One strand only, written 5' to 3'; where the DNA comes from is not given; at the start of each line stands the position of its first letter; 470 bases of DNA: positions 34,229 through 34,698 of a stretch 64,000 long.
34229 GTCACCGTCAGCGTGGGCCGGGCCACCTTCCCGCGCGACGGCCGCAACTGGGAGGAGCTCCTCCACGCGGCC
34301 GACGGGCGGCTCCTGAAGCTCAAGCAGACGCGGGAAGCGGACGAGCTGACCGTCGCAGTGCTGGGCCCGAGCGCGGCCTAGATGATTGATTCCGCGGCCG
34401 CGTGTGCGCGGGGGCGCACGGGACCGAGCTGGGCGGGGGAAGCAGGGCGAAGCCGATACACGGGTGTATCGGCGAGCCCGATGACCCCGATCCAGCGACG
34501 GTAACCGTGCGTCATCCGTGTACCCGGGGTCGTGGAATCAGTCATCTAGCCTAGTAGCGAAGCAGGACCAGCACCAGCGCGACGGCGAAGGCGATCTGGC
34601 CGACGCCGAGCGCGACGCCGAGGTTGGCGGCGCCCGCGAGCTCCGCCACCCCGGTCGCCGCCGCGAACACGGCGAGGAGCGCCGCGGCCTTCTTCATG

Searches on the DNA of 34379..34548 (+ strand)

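Call 62: search_dna_similar(query=window:34379-34548:+, collection=plasmids, mode=distant, max_rows=10)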
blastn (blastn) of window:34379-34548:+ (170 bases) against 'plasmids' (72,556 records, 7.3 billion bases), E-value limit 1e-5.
No match.
